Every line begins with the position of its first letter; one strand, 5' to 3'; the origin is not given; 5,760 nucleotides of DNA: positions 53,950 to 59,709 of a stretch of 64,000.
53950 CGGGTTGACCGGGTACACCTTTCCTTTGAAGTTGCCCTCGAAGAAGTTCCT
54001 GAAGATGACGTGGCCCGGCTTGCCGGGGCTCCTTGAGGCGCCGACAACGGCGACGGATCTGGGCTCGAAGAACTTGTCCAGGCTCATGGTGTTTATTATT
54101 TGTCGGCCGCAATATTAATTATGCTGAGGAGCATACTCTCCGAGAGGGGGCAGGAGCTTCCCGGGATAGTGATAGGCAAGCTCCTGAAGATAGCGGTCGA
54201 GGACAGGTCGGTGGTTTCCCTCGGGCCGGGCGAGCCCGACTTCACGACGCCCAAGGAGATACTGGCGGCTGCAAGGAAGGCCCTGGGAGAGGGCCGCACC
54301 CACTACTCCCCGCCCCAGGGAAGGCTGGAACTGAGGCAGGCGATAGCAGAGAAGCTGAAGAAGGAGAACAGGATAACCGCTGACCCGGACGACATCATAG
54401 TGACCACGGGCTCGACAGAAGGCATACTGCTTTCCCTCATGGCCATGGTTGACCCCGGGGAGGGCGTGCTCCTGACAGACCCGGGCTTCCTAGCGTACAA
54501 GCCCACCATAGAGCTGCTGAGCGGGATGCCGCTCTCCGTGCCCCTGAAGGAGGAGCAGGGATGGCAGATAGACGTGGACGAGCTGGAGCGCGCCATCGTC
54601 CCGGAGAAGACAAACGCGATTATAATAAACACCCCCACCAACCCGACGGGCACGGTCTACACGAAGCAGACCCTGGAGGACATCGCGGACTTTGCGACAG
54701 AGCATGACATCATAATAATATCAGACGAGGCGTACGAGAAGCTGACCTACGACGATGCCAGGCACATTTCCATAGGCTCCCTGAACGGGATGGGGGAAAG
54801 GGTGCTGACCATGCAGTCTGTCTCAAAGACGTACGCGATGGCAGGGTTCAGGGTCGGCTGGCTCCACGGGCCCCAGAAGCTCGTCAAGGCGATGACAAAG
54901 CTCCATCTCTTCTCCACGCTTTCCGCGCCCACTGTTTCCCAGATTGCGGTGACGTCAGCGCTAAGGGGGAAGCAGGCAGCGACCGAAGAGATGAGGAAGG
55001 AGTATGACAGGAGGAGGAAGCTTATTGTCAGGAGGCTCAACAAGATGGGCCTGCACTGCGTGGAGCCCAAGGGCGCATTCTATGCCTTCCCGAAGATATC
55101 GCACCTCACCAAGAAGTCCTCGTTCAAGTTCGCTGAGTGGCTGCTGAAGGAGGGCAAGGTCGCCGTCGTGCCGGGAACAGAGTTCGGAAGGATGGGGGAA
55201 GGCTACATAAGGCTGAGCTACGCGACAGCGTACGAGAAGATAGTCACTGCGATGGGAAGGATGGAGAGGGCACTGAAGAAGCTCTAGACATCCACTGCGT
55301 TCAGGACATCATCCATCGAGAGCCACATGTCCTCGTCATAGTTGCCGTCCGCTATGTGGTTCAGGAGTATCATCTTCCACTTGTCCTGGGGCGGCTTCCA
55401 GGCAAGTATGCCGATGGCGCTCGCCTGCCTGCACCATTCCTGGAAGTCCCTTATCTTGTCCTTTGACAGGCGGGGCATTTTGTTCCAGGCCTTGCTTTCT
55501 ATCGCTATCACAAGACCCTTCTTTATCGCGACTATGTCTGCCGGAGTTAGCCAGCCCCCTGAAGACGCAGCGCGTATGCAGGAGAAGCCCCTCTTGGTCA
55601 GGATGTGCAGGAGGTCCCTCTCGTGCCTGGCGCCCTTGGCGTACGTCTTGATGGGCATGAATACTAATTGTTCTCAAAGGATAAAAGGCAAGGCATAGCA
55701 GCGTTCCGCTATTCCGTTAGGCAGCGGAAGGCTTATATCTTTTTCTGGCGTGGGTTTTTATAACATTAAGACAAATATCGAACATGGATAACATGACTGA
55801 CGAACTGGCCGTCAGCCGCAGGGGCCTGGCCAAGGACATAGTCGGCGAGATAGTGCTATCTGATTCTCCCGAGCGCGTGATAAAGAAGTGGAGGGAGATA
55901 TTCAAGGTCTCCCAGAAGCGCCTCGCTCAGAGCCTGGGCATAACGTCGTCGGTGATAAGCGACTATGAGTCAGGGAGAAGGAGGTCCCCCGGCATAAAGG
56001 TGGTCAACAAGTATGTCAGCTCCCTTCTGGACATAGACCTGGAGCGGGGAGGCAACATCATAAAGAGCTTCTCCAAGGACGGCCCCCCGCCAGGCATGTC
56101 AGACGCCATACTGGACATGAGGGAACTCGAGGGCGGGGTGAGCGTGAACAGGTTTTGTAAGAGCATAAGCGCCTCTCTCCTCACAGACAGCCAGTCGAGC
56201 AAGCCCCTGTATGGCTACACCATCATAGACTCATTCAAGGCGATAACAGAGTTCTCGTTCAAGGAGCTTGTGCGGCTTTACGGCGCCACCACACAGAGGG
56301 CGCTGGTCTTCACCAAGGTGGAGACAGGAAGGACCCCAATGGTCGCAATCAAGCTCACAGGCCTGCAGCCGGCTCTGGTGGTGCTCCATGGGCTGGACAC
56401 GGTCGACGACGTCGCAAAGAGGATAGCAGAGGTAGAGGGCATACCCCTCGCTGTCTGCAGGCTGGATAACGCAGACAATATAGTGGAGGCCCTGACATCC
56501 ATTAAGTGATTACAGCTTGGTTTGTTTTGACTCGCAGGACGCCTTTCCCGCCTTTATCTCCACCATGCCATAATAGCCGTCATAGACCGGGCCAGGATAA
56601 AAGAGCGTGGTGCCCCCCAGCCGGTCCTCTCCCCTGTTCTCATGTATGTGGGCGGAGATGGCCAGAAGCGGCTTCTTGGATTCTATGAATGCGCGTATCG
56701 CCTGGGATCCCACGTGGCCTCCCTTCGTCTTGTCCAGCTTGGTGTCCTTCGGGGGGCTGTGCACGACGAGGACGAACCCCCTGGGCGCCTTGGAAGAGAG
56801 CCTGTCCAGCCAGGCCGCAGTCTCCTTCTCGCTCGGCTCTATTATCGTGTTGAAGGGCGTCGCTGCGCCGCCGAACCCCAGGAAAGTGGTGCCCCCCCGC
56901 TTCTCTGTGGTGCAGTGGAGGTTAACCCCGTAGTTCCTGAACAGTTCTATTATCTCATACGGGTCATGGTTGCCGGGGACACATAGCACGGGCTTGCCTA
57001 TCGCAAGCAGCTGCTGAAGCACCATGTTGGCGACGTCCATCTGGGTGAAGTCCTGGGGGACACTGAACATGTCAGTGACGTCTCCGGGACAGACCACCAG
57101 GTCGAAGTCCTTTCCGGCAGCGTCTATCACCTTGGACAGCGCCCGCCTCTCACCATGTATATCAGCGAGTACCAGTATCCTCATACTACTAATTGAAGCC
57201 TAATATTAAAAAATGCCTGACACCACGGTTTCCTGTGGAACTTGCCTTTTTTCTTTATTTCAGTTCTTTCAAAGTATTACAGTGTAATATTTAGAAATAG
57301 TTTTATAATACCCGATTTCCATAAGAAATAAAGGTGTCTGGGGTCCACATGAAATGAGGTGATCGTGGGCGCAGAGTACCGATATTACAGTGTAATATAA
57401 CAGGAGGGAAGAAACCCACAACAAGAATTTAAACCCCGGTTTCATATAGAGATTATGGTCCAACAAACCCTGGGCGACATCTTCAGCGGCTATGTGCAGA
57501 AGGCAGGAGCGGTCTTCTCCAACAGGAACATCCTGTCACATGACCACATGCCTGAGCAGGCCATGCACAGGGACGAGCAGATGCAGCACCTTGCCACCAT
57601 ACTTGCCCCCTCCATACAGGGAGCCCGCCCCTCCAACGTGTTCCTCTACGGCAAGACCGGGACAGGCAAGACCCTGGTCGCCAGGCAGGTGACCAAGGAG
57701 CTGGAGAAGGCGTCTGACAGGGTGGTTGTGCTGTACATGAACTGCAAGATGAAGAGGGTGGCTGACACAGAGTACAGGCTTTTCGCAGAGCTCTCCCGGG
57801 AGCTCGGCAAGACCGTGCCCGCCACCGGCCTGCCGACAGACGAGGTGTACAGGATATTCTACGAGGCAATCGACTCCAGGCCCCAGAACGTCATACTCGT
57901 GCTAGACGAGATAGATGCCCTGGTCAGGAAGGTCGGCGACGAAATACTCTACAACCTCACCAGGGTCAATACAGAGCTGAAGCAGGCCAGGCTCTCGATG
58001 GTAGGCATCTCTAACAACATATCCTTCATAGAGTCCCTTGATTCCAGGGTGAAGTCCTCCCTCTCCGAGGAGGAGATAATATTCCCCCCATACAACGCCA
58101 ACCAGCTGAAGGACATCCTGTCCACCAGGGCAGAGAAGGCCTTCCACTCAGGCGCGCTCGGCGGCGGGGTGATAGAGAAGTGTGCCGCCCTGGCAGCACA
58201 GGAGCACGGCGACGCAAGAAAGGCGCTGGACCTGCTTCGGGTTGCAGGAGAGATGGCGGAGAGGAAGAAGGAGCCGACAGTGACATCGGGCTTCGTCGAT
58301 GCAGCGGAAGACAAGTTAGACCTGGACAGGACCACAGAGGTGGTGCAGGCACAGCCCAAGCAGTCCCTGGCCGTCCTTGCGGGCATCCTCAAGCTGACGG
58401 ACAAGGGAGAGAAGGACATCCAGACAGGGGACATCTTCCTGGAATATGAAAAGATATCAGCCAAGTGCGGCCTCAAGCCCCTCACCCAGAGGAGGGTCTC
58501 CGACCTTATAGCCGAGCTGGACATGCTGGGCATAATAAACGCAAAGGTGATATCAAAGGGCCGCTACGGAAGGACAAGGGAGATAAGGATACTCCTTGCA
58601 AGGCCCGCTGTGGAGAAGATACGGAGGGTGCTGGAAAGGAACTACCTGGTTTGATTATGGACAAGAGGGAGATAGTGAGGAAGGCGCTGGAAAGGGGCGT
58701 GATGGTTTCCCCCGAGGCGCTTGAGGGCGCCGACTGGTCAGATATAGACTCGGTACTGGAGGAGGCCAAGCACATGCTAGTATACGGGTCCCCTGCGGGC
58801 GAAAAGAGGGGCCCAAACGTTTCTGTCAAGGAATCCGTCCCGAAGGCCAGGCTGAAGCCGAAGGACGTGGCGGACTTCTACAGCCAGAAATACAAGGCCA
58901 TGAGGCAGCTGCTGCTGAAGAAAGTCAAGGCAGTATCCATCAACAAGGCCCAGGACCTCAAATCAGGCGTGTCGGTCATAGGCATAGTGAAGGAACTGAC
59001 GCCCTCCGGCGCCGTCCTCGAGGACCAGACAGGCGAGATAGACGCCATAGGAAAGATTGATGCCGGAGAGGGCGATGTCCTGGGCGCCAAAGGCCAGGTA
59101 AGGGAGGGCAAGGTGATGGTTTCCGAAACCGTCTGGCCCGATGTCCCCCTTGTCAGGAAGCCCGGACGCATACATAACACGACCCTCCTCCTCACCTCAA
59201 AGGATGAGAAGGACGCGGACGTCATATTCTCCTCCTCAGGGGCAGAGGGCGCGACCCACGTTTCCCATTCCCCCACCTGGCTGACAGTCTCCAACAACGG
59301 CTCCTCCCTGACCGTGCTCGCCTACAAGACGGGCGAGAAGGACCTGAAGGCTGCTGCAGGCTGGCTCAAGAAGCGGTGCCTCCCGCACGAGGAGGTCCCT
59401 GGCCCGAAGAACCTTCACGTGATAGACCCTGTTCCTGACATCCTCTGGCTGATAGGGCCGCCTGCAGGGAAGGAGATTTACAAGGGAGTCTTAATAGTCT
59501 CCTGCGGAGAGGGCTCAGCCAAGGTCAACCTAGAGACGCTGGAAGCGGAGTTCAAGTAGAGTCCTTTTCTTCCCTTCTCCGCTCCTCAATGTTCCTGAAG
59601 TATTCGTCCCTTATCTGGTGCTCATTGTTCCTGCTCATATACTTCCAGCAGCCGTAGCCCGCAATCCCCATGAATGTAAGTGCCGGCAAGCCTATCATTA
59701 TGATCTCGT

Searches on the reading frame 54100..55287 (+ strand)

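Call 24: search_protein_families(library=pfam, proteins=[window:54100-55287:+])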
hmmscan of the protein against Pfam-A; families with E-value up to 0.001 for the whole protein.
window:54100-55287:+ (395 aa): 5 families
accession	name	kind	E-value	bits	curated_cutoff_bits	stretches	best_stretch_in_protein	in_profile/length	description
PF00155.27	Aminotran_1_2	-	4.4e-76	256.8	19.7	1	37-376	2-348/361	Aminotransferase class I and II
PF01041.23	DegT_DnrJ_EryC1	-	5.9e-08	32.8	19.8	1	99-211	42-147/360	DegT/DnrJ/EryC1/StrS aminotransferase family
PF00266.25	Aminotran_5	-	1.7e-06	27.7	21.5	1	90-211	54-177/371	Aminotransferase class-V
PF01212.27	Beta_elim_lyase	-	3.2e-06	27.1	27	1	86-211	37-170/288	Beta-eliminating lyase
PF01053.26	Cys_Met_Meta_PP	-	7.2e-05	21.9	27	1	107-211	78-175/381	Cys/Met metabolism PLP-dependent enzyme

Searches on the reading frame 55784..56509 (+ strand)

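Call 24: search_protein_families(library=pfam, proteins=[window:55784-56509:+])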
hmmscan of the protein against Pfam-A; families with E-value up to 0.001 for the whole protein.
window:55784-56509:+ (241 aa): 3 families
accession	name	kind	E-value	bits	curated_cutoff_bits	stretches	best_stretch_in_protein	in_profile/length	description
PF01381.28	HTH_3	-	1.2e-08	35.3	23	1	33-77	1-44/55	Helix-turn-helix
PF12844.13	HTH_19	-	2.6e-07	30.9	30.2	1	33-78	4-48/64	Helix-turn-helix domain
PF13560.12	HTH_31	-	1.6e-05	25.6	27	1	40-74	13-47/64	Helix-turn-helix domain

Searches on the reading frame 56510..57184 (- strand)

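Call 24: search_protein_families(library=pfam, proteins=[window:56510-57184:-])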
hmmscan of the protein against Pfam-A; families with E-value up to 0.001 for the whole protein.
window:56510-57184:- (224 aa): 3 families
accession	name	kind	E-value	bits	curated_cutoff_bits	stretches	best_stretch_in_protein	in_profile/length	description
PF00149.33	Metallophos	-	1.7e-19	71.4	21.5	1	1-182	1-190/191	Calcineurin-like phosphoesterase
PF14582.11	Metallophos_3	-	3.4e-14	53.2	28.2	1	2-214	7-253/259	Metallophosphoesterase, calcineurin superfamily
PF12850.12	Metallophos_2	-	2.4e-10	41.1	27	1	1-201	1-136/154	Calcineurin-like phosphoesterase superfamily domain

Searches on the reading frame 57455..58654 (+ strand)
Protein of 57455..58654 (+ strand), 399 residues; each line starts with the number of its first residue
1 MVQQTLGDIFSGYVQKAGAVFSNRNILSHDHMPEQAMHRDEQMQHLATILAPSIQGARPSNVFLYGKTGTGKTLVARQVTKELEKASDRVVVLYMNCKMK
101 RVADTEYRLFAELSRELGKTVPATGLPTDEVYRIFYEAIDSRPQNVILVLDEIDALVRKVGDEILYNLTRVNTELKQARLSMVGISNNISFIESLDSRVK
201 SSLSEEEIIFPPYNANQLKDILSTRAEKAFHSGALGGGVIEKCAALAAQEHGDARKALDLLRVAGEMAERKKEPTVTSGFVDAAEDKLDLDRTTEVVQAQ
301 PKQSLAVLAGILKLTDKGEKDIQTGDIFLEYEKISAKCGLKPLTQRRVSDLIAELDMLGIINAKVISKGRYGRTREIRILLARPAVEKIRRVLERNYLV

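Call 24: search_protein_families(library=pfam, proteins=[window:57455-58654:+])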
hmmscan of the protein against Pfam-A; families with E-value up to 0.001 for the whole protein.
window:57455-58654:+ (399 aa): 16 families
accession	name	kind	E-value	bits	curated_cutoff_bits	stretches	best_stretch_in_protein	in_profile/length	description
PF22703.2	Cdc6_lid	-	2.4e-25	88.6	27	1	219-285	1-67/68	Cdc6 AAA+ ATPase-type lid domain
PF09079.17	Cdc6_C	-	5.7e-25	87.6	25.1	1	295-382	1-89/96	CDC6, C terminal winged helix domain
PF13401.12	AAA_22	-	6.2e-13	49.6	27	1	60-184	6-122/130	AAA domain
PF13191.12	AAA_16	-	6.7e-11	43.4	32.6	1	38-171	4-158/167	AAA ATPase domain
PF00004.35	AAA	-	6.5e-10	40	21.2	1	62-201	1-120/131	ATPase family associated with various cellular activities (AAA)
PF01637.24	ATPase_2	-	5.1e-07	30.2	33.2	1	58-174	19-141/225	ATPase domain predominantly from Archaea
PF05729.18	NACHT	-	1e-06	29.2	26.7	1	62-162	3-99/167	NACHT domain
PF22606.2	Cdc6-ORC-like_ATPase_lid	-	2.1e-05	24.8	27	1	213-269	1-57/60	Cdc6/ORC-like, ATPase lid domain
PF00158.32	Sigma54_activat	-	6.4e-05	23.1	20.2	1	41-98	6-59/168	Sigma-54 interaction domain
PF24883.2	NPHP3_N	-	8.6e-05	23.2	24.8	1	60-123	23-85/164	Nephrocystin 3, N-terminal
PF05621.17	TniB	-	0.00017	21.6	22.4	1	43-175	20-153/189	Bacterial TniB protein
PF04851.21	ResIII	-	0.00029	21.2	22.5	1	39-111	5-77/164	Type III restriction enzyme, res subunit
PF07724.20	AAA_2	-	0.00041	20.9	27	0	60-165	4-96/166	AAA domain (Cdc48 subfamily)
PF00270.35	DEAD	-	0.00042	20.5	26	0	58-94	13-50/167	DEAD/DEAH box helicase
PF07728.20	AAA_5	-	0.00051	20.5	22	0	61-159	1-81/139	AAA domain (dynein-related subfamily)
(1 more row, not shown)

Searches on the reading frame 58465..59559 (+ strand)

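Call 24: search_protein_families(library=pfam, proteins=[window:58465-59559:+])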
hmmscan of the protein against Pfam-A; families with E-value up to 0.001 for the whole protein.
window:58465-59559:+ (364 aa): 0 families

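Call 68: search_protein_families(library=ncbifam, proteins=[window:58465-59559:+], max_evalue=0.01)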
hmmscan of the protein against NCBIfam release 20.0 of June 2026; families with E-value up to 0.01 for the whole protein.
window:58465-59559:+ (364 aa): 2 families
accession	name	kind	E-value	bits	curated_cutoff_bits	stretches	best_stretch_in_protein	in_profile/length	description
NF003118.0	PRK04036.1-3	equivalog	4e-12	45.8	445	1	128-233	93-219/481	DNA-directed DNA polymerase II small subunit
NF003120.0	PRK04036.1-5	equivalog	0.0054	15.2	671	0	134-195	161-230/547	DNA-directed DNA polymerase II small subunit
